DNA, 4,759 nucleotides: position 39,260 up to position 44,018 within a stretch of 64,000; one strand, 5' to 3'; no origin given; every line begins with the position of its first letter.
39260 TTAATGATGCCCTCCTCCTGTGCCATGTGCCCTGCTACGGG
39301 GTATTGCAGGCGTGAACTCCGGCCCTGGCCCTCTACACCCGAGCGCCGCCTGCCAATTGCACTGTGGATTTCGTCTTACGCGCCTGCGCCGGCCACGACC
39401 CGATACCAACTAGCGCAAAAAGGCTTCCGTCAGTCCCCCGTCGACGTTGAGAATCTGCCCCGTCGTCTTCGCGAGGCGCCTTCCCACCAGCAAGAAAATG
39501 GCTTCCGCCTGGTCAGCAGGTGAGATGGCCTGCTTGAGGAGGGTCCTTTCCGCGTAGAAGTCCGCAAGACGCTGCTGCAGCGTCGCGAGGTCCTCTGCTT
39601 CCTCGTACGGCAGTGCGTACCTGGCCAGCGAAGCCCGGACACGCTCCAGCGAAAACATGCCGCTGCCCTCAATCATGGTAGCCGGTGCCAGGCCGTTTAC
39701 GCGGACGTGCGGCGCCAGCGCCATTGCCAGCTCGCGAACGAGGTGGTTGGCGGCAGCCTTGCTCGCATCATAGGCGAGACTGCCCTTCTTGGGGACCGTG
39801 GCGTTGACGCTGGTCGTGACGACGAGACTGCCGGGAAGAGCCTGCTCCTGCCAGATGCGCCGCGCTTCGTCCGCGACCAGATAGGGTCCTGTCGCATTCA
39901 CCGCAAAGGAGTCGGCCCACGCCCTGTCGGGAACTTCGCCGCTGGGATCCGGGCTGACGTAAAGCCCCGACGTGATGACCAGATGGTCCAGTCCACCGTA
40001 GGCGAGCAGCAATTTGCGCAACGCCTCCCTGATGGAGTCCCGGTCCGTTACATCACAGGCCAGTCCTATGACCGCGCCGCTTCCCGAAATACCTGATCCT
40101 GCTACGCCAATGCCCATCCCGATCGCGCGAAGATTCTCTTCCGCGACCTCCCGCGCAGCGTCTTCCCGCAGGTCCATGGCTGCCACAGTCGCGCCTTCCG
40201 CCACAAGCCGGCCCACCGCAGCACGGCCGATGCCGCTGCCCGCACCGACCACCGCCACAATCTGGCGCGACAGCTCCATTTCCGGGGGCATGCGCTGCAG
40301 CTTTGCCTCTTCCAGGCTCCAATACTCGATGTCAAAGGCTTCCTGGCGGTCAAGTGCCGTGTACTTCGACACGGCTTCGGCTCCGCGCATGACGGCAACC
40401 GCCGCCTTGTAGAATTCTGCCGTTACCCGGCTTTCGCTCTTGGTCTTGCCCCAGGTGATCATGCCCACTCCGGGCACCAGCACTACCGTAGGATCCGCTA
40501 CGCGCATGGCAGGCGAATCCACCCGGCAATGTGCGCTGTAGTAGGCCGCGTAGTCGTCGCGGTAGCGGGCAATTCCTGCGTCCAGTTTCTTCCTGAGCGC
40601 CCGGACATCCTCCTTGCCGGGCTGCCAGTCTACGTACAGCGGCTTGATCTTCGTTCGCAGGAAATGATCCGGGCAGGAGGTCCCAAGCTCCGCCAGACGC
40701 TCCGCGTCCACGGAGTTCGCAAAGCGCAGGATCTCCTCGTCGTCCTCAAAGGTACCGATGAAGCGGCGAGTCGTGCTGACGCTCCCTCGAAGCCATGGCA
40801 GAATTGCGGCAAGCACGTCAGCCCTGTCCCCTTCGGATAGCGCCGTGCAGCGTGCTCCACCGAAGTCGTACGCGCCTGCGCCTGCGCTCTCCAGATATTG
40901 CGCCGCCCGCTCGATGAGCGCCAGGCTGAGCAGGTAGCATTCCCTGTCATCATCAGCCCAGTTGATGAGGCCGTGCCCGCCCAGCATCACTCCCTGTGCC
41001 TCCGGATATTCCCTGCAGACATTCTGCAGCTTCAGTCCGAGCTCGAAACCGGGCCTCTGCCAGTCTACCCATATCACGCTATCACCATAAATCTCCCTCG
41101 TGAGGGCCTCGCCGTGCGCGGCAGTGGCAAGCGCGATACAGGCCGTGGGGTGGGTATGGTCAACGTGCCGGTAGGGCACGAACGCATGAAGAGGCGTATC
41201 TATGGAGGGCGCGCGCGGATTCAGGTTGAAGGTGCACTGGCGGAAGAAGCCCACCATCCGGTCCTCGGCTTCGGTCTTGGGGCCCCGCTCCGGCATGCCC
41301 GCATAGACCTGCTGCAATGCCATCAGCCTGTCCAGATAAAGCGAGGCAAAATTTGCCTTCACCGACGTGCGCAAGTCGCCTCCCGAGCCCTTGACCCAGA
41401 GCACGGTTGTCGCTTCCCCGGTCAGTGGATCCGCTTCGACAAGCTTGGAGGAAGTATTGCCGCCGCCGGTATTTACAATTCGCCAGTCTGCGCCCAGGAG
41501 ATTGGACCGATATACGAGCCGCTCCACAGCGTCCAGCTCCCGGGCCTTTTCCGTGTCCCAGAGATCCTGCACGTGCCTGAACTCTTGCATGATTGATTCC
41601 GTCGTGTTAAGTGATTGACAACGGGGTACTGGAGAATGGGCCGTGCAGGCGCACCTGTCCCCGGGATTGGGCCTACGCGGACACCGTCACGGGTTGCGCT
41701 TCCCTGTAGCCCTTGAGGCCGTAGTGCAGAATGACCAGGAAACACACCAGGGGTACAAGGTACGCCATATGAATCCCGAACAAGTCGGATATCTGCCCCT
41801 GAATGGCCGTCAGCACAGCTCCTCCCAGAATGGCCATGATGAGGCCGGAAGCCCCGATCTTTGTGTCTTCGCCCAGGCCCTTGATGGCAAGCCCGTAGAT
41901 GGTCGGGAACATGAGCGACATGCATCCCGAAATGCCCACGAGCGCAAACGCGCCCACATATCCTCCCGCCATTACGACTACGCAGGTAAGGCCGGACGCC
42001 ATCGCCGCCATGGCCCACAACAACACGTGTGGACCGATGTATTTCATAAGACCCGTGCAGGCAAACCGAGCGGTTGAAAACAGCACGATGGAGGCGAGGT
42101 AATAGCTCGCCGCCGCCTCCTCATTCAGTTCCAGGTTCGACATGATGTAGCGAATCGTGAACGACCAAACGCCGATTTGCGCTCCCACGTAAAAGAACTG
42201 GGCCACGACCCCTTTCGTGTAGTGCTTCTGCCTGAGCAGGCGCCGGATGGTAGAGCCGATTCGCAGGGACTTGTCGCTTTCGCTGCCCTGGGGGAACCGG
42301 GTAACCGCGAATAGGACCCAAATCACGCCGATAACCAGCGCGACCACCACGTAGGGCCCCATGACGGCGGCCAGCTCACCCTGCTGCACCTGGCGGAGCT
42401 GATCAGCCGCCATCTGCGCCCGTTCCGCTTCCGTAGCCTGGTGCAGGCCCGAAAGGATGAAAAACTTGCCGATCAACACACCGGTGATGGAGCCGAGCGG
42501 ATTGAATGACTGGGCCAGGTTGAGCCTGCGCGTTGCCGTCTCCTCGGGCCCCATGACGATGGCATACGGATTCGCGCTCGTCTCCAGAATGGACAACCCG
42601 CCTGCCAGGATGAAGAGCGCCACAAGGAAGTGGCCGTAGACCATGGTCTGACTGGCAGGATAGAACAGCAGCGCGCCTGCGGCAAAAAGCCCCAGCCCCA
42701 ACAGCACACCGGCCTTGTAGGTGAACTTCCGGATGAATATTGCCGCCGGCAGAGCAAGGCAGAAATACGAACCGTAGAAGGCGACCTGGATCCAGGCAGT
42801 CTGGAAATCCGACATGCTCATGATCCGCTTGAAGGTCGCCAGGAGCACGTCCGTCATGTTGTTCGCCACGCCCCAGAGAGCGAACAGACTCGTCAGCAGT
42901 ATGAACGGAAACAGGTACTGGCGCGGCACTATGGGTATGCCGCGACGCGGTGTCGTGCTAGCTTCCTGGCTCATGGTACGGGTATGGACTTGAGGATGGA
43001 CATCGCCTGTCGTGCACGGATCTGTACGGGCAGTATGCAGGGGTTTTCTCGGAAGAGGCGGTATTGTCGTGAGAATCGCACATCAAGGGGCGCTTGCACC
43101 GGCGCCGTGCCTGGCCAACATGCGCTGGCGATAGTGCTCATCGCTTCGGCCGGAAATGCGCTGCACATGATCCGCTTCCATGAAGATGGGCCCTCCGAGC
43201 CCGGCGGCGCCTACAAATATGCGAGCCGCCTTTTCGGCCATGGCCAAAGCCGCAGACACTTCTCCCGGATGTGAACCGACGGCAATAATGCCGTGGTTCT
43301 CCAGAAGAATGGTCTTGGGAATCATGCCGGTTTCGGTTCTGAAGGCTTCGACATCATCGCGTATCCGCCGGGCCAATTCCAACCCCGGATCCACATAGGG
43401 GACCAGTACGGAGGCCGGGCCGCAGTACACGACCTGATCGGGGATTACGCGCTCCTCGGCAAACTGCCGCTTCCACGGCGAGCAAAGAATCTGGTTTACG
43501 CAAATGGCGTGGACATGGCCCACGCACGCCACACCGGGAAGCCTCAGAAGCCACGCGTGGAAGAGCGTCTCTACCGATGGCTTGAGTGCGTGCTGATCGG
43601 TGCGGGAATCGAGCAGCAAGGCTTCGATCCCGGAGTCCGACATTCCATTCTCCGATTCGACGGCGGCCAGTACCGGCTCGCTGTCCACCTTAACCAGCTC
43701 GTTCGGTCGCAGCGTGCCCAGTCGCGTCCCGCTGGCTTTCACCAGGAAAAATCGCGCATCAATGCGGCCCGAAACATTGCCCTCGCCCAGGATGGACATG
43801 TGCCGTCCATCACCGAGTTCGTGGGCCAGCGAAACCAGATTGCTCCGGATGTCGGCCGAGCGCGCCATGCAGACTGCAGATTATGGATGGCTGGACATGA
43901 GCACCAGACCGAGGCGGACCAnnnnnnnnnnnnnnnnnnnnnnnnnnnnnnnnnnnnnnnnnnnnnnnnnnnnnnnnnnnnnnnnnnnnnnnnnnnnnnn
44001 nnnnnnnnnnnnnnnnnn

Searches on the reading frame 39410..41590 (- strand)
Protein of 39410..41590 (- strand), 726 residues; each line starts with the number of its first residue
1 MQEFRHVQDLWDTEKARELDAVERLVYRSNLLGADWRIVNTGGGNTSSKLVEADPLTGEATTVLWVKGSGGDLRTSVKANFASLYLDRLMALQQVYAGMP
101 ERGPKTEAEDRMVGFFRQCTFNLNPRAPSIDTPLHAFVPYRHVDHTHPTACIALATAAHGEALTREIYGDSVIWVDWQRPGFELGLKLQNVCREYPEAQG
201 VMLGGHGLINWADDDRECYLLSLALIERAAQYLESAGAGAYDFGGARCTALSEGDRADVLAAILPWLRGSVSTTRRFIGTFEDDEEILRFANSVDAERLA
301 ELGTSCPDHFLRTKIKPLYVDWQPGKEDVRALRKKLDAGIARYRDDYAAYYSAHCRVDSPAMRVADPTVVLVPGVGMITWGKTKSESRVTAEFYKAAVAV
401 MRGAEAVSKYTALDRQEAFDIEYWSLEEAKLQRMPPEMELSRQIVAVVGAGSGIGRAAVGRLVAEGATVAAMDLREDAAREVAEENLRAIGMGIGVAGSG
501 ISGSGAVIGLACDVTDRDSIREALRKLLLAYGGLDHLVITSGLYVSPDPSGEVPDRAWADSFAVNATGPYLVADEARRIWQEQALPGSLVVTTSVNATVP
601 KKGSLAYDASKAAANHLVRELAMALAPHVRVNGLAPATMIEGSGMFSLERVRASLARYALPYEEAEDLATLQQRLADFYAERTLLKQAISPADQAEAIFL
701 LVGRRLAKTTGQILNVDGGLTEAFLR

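Call 4: search_protein_families(library=pfam, proteins=[window:39410-41590:-])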
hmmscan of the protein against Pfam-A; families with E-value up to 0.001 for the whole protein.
window:39410-41590:- (726 aa): 5 families
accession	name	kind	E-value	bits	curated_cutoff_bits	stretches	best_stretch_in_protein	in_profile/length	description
PF13561.12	adh_short_C2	-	1.8e-33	116.5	27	2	449-639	1-176/236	Enoyl-(Acyl carrier protein) reductase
PF00106.31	adh_short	-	3.4e-33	115.2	26.6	1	443-638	1-181/195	short chain dehydrogenase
PF00596.27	Aldolase_II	-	1.1e-15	58.5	22.2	1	32-232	10-182/183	Class II Aldolase and Adducin N-terminal domain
PF23441.1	SDR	-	1.6e-05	24.9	27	1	505-638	61-193/258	SDR-like rossmann domain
PF08659.16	KR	-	0.00041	20.7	22.6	1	446-621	4-163/180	KR domain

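Call 51: search_protein_families(library=ncbifam, max_evalue=0.00001, proteins=[window:39410-41590:-])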
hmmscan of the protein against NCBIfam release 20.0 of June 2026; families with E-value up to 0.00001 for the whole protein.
window:39410-41590:- (726 aa): 161 families (the best 25 are shown)
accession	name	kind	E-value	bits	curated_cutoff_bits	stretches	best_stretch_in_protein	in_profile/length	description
NF006189.0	PRK08324.1-3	equivalog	0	1041.6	634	1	2-726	5-701/701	bifunctional rhamnulose-1-phosphate aldolase/short-chain dehydrogenase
TIGR02632.1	RhaD_aldol-ADH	equivalog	7.9e-287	953.2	567.75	1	23-726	2-676/676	bifunctional rhamnulose-1-phosphate aldolase/short-chain dehydrogenase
NF006191.0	PRK08324.1-5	equivalog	3.4e-215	716.5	1240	1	2-726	6-706/706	bifunctional aldolase/short-chain dehydrogenase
NF006188.0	PRK08324.1-1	equivalog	2.3e-196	654.1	1152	1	20-726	5-679/679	bifunctional aldolase/short-chain dehydrogenase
NF006190.0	PRK08324.1-4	equivalog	6.6e-188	626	1014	1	7-726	2-689/689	bifunctional aldolase/short-chain dehydrogenase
NF006195.0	PRK08324.2-3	equivalog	5e-118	395.2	931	1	7-726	10-678/678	bifunctional aldolase/short-chain dehydrogenase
NF006192.0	PRK08324.1-6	equivalog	1e-112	377.8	639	1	26-726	30-685/685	bifunctional aldolase/short-chain dehydrogenase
NF006194.0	PRK08324.2-2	equivalog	3e-110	369.9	686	1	20-726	22-703/703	bifunctional aldolase/short-chain dehydrogenase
NF006196.0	PRK08324.2-4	equivalog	7.9e-108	361.5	831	1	8-719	2-652/657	bifunctional aldolase/short-chain dehydrogenase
NF006193.0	PRK08324.2-1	subfamily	3.6e-92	309.7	1213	1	21-726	26-705/705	bifunctional aldolase/short-chain dehydrogenase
NF006197.0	PRK08324.2-5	equivalog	6.4e-49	166.8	627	1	8-474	2-453/583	bifunctional aldolase/short-chain dehydrogenase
NF005559.1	PRK07231.1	subfamily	6.9e-36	124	215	1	440-721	2-248/249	glucose 1-dehydrogenase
NF004849.1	PRK06200.1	equivalog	2.8e-32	111.9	330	1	439-720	3-257/269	3-(cis-5,6-dihydroxycyclohexa-1,3-dien-1-yl)propanoate dehydrogenase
TIGR03971.1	SDR_subfam_1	subfamily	5.2e-28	98.1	300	1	442-721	3-269/271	mycofactocin-coupled SDR family oxidoreductase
NF004203.0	PRK05653.2-4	subfamily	7.5e-27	94.3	313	1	438-639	2-190/260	3-oxoacyl-ACP reductase FabG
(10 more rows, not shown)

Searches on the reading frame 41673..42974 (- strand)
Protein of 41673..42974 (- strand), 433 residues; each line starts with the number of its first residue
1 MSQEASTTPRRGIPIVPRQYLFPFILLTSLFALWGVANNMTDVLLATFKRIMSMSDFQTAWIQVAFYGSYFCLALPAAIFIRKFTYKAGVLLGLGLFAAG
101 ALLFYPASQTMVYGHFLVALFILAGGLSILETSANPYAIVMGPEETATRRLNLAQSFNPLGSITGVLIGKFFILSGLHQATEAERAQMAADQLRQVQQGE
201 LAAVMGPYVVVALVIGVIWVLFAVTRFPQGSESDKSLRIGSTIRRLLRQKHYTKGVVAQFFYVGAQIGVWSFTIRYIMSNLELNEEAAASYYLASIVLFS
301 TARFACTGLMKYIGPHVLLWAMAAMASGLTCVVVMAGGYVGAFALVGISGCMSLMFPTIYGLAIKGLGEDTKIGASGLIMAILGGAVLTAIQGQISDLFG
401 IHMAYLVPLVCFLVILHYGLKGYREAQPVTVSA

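Call 4: search_protein_families(library=pfam, proteins=[window:41673-42974:-])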
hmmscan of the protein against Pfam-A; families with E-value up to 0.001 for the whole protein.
window:41673-42974:- (433 aa): 1 family
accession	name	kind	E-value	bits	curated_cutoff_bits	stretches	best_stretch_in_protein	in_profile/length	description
PF07690.21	MFS_1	-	5.2e-15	55.7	33.4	1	35-384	9-340/347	Major Facilitator Superfamily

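Call 51: search_protein_families(library=ncbifam, max_evalue=0.00001, proteins=[window:41673-42974:-])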
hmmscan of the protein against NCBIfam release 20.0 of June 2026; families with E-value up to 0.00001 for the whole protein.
window:41673-42974:- (433 aa): 4 families
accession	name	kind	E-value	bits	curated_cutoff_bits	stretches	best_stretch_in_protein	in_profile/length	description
TIGR00885.1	fucP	equivalog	5.3e-141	470.5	280.4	1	20-420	1-409/410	L-fucose:H+ symporter permease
NF007524.0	PRK10133.1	equivalog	1.5e-101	340.4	427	1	18-418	22-428/438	L-fucose:H+ symporter permease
TIGR01272.1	gluP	subfamily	3.4e-52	177.9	202.55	1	104-418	1-310/310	glucose/galactose MFS transporter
NF046060.1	NagP_SO3503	equivalog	2.4e-45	155.3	625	1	21-424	5-420/423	N-acetylglucosamine MFS transporter NagP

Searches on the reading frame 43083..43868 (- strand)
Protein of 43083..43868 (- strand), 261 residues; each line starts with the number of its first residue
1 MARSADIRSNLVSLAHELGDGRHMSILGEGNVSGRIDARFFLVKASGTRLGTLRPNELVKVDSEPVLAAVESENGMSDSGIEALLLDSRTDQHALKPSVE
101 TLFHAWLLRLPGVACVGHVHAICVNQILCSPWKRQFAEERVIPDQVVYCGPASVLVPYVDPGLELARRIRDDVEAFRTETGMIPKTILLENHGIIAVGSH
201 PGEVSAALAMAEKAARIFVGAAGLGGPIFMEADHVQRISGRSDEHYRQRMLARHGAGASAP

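Call 4: search_protein_families(library=pfam, proteins=[window:43083-43868:-])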
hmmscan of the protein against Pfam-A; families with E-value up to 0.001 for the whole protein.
window:43083-43868:- (261 aa): 1 family
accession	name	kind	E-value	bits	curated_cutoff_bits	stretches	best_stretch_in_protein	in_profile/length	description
PF00596.27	Aldolase_II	-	2.9e-22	79.9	22.2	1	11-218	3-182/183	Class II Aldolase and Adducin N-terminal domain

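Call 51: search_protein_families(library=ncbifam, max_evalue=0.00001, proteins=[window:43083-43868:-])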
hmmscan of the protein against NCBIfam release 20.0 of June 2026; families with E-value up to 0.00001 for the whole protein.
window:43083-43868:- (261 aa): 15 families
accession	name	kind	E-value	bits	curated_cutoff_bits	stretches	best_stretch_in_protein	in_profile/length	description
NF006190.0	PRK08324.1-4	equivalog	1e-15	56.9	1014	1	30-219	40-219/689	bifunctional aldolase/short-chain dehydrogenase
NF006195.0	PRK08324.2-3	equivalog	1.1e-15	56.9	931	1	41-203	66-209/678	bifunctional aldolase/short-chain dehydrogenase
NF006194.0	PRK08324.2-2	equivalog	1e-13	50.9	686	1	37-200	61-206/703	bifunctional aldolase/short-chain dehydrogenase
NF005123.0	PRK06557.1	subfamily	1.7e-12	47.5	251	0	185-248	159-222/223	L-ribulose-5-phosphate 4-epimerase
NF006196.0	PRK08324.2-4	equivalog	4e-12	45.3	831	1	31-203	49-204/657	bifunctional aldolase/short-chain dehydrogenase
NF006192.0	PRK08324.1-6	equivalog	7.8e-11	41.1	639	1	41-201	67-209/685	bifunctional aldolase/short-chain dehydrogenase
TIGR02632.1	RhaD_aldol-ADH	equivalog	8.1e-10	37.7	567.75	1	16-216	9-203/676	bifunctional rhamnulose-1-phosphate aldolase/short-chain dehydrogenase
NF043034.1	OxoTetrPhDc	equivalog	8.7e-09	35.5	250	0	96-220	69-187/205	3-oxo-tetronate 4-phosphate decarboxylase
NF005244.0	PRK06754.1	equivalog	2.8e-08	33.2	281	1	89-202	68-180/214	methylthioribulose 1-phosphate dehydratase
NF004527.0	PRK05874.1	equivalog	3.2e-08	33.4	308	1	141-237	116-205/218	L-fuculose-phosphate aldolase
TIGR03328.1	salvage_mtnB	equivalog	8e-08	32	137.05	1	30-203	19-173/194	methylthioribulose 1-phosphate dehydratase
NF006672.0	PRK09220.1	equivalog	6.3e-07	29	226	0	85-123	65-104/209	methylthioribulose 1-phosphate dehydratase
NF006197.0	PRK08324.2-5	equivalog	1.5e-06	26.9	627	1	40-196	57-197/583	bifunctional aldolase/short-chain dehydrogenase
NF005689.0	PRK07490.1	equivalog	1.8e-06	27.3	260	0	185-247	163-225/248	hypothetical protein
NF006193.0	PRK08324.2-1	subfamily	2.7e-06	25.8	1213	1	88-204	132-231/705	bifunctional aldolase/short-chain dehydrogenase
